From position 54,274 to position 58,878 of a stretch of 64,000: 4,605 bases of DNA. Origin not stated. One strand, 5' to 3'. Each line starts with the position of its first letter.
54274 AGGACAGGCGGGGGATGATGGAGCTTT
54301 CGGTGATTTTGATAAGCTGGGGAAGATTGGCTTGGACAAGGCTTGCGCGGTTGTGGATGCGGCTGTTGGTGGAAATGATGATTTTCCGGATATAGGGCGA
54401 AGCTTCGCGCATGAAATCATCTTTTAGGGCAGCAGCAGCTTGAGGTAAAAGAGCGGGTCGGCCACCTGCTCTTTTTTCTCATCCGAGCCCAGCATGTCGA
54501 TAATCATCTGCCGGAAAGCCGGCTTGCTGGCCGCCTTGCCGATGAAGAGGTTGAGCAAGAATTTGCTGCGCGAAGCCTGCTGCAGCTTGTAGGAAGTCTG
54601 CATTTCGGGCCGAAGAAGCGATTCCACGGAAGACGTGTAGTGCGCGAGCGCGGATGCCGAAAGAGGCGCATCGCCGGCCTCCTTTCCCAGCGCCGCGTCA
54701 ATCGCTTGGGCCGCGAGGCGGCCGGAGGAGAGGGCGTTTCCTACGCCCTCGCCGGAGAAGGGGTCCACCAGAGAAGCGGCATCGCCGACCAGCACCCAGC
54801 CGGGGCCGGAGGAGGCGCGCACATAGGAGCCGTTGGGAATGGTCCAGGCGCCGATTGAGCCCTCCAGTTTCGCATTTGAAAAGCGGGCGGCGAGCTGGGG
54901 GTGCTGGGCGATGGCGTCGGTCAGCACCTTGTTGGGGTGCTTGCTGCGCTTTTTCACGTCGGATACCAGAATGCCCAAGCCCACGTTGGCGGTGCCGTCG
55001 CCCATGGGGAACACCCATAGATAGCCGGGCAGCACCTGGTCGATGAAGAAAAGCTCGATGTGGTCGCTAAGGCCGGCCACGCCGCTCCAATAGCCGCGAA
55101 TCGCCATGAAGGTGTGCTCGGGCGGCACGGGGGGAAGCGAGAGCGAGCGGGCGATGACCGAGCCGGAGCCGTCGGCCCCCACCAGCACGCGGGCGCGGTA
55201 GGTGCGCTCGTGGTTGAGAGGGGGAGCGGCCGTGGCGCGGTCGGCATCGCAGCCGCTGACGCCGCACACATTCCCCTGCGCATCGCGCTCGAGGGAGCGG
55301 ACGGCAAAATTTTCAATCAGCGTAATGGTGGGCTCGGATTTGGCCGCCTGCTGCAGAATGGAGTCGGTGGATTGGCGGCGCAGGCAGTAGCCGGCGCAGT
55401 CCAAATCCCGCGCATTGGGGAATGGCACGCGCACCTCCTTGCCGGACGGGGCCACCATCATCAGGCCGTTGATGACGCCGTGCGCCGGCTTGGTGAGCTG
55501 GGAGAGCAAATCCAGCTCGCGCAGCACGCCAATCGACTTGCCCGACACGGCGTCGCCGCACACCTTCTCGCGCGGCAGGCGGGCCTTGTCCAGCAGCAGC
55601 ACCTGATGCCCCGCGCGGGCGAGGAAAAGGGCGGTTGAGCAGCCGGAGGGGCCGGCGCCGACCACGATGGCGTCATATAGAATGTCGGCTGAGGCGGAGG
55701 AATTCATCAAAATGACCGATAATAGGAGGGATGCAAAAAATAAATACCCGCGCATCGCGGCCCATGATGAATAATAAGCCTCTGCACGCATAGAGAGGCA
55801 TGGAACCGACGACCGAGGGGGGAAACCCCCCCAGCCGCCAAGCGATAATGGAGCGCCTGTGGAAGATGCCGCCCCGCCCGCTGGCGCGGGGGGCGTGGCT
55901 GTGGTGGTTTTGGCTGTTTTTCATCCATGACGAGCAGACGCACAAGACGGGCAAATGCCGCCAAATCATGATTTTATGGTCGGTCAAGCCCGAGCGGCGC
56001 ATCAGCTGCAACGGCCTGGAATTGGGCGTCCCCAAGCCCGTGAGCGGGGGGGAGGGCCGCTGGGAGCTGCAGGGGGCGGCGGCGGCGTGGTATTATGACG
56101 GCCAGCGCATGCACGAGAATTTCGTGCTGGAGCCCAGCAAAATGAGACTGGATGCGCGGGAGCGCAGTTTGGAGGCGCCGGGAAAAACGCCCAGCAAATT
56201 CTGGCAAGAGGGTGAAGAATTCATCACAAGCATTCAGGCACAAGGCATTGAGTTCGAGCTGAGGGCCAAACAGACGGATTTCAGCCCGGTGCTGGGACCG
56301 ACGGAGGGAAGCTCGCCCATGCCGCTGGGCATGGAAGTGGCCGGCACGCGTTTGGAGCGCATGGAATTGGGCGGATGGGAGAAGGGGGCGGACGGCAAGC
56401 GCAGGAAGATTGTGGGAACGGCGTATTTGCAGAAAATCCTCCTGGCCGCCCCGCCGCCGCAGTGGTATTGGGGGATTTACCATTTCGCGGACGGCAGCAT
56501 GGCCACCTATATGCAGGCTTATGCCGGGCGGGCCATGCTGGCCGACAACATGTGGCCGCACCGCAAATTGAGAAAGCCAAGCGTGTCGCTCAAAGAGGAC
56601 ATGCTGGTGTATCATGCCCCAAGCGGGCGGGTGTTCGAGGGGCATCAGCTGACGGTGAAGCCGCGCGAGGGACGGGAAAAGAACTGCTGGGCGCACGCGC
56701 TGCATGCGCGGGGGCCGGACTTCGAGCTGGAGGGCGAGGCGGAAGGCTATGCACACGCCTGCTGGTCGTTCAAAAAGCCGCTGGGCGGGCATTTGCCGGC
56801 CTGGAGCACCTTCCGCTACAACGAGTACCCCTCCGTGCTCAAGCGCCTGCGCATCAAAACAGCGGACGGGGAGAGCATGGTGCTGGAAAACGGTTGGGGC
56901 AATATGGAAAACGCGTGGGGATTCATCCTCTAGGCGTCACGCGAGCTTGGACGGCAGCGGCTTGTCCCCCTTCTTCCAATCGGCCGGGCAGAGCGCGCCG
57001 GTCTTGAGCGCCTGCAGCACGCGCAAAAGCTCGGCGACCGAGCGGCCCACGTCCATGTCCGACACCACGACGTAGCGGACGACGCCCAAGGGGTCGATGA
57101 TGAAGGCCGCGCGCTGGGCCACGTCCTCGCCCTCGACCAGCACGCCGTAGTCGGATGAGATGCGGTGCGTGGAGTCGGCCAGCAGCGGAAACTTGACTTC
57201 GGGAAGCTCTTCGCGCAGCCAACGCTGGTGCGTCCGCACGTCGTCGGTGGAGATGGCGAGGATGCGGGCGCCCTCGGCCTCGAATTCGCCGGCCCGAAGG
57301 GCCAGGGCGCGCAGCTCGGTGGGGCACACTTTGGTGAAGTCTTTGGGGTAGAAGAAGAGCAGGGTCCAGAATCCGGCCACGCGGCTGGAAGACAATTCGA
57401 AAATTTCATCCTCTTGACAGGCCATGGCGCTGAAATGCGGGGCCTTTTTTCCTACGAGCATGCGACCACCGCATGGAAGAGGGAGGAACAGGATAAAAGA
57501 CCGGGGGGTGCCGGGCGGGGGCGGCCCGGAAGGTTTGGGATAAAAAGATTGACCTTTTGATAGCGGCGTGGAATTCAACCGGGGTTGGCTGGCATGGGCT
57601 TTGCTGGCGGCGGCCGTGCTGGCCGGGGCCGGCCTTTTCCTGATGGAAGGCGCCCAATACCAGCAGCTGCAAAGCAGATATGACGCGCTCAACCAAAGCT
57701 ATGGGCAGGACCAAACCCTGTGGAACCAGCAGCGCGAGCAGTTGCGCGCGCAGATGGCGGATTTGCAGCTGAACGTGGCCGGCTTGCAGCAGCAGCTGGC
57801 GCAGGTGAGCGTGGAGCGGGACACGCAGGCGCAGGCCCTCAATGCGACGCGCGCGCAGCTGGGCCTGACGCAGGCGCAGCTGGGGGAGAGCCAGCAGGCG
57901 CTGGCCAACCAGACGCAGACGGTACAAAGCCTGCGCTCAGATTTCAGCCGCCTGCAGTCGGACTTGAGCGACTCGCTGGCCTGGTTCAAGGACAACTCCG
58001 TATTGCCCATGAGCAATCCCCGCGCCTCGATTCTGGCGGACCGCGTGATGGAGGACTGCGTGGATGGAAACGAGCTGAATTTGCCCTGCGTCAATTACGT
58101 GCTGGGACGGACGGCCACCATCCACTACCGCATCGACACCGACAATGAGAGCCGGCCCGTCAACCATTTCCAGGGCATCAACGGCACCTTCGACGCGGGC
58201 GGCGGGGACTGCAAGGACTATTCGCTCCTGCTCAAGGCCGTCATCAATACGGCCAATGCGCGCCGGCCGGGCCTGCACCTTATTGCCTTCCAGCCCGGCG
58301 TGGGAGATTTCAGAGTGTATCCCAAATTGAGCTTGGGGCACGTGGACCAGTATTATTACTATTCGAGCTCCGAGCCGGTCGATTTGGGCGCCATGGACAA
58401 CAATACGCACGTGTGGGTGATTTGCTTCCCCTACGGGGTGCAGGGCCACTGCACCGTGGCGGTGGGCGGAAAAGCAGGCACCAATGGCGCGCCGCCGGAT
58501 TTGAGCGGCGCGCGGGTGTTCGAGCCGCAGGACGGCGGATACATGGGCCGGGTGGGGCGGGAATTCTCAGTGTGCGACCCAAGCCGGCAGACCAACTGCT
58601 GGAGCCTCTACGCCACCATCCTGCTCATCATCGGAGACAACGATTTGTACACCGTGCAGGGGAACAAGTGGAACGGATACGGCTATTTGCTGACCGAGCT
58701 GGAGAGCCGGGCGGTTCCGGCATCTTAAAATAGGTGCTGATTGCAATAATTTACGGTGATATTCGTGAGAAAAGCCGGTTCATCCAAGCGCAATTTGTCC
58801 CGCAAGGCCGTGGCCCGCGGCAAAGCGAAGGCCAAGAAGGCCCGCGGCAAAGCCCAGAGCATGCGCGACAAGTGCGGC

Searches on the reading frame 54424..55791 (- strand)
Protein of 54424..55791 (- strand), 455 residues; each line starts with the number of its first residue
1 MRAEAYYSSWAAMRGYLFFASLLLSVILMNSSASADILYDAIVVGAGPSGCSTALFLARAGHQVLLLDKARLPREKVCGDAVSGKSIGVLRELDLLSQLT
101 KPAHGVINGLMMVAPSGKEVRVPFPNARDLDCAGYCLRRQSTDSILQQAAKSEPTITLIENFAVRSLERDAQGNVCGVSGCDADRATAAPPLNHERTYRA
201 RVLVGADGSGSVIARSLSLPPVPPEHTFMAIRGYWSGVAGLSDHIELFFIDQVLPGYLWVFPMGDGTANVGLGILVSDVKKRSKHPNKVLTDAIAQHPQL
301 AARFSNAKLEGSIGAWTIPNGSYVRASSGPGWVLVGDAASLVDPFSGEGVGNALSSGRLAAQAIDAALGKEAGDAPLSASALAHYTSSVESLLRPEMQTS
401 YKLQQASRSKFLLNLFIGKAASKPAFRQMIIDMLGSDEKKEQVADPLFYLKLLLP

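Call 83: search_protein_families(library=pfam, proteins=[window:54424-55791:-], max_evalue=0.0001)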
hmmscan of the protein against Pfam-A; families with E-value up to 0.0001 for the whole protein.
window:54424-55791:- (455 aa): 6 families
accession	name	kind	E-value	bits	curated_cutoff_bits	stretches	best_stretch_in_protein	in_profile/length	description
PF01494.25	FAD_binding_3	-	9.4e-21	74.8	22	1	40-377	3-331/349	FAD binding domain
PF01266.30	DAO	-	1.6e-10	41.5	27.9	1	40-73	1-34/353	FAD dependent oxidoreductase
PF22578.2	GGR_cat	-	4.7e-10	39.6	27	1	245-299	20-73/88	Geranylgeranyl reductase catalytic domain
PF13450.12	NAD_binding_8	-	1.1e-06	29.3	21.9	1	43-71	1-29/68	NAD(P)-binding Rossmann-like domain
PF01134.28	GIDA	-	1.5e-06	28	22.1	1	40-97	1-60/391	Glucose inhibited division protein A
PF00890.30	FAD_binding_2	-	1.1e-05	25.3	20.4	1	40-70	1-31/414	FAD binding domain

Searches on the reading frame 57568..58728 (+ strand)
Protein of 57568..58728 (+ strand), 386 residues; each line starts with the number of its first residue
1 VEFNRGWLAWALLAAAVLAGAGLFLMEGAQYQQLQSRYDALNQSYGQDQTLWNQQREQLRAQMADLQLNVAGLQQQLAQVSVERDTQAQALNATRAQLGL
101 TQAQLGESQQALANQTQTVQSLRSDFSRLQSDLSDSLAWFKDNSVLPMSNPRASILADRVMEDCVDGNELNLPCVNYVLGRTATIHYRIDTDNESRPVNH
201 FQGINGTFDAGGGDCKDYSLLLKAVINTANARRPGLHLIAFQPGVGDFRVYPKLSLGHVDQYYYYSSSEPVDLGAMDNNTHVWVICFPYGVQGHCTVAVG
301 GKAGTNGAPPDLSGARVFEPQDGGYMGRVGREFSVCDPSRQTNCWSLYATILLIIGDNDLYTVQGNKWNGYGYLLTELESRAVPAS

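Call 5: search_protein_families(library=pfam, proteins=[window:57568-58728:+], max_evalue=0.1)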
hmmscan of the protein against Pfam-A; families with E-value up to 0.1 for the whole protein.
window:57568-58728:+ (386 aa): 3 families
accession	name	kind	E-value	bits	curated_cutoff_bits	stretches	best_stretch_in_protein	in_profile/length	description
PF07926.17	TPR_MLP1_2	-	0.023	15.2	36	1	29-76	71-118/129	TPR/MLP1/MLP2-like protein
PF00157.23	Pou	-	0.079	13.3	27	0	88-130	10-51/72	Pou domain - N-terminal to homeobox domain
PF12128.14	DUF3584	-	0.083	10.8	31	0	49-134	802-887/1191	Protein of unknown function (DUF3584)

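Call 6: search_protein_families(library=ncbifam, proteins=[window:57568-58728:+], max_evalue=0.1)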
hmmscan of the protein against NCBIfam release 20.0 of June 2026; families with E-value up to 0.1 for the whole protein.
window:57568-58728:+ (386 aa): 10 families
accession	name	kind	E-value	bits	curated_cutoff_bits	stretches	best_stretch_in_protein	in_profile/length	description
NF045487.1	ASRP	equivalog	2.7e-06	26.3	300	1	30-136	133-237/593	archaea-specific SMC-related protein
TIGR02169.1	SMC_prok_A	equivalog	0.00028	18.7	729.4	1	33-136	390-496/1165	chromosome segregation protein SMC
TIGR02168.1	SMC_prok_B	equivalog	0.00085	17.2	567.35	1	43-131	410-498/1181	chromosome segregation protein SMC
NF052320.1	Cbp1_fam_LP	subfamily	0.002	17.7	90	1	50-134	84-168/286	Cbp1 family collagen-binding glycoprotein adhesin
TIGR01843.1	type_I_hlyD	subfamily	0.0047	16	208.65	1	39-112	115-187/422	HlyD family type I secretion periplasmic adaptor subunit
NF006543.0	PRK09039.1-2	equivalog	0.0091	15.8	305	1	41-135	70-163/350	peptidoglycan -binding protein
TIGR04523.1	Mplasa_alph_rch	subfamily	0.016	13.1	270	1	43-135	207-299/745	helix-rich protein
NF033885.1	conj_TraP_IncI1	equivalog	0.028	14.2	135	1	10-134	16-138/217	conjugal transfer protein TraP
NF038350.1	taxis_HmpF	equivalog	0.031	12.6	200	1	31-139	171-282/553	pilus motility taxis protein HmpF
NF045780.1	TrlF_fam_ATP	equivalog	0.075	11.7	350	1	47-138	449-540/944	TrlF family AAA-like ATPase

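Call 39: search_protein_families(library=padloc, proteins=[window:57568-58728:+], max_evalue=0.01)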
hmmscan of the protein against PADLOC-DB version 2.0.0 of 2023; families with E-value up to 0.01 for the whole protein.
window:57568-58728:+ (386 aa): 7 families
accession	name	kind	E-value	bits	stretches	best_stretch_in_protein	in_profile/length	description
PDLC03863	LmuB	-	0.00043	17.1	1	31-131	208-304/610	-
PDLC03924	MkoC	-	0.00045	16.4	1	37-167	389-513/1136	-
PDLC00580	JetC3|JetC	-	0.00079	15.8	1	30-134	295-399/1068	DUF3584 domain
PDLC00553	JetC2|JetC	-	0.0021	14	1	29-123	885-979/1361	DUF3584 domain; MukB-like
PDLC00518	JetC1|JetC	-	0.0026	13.6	1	30-136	338-444/1112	DUF3584 domain; MukB-like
PDLC00519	JetC1|JetC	-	0.007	12.6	1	27-130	268-369/1097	DUF3584 domain; MukB-like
PDLC00025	DruG2|DruG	-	0.0094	12.6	0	32-164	333-458/704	Unknown function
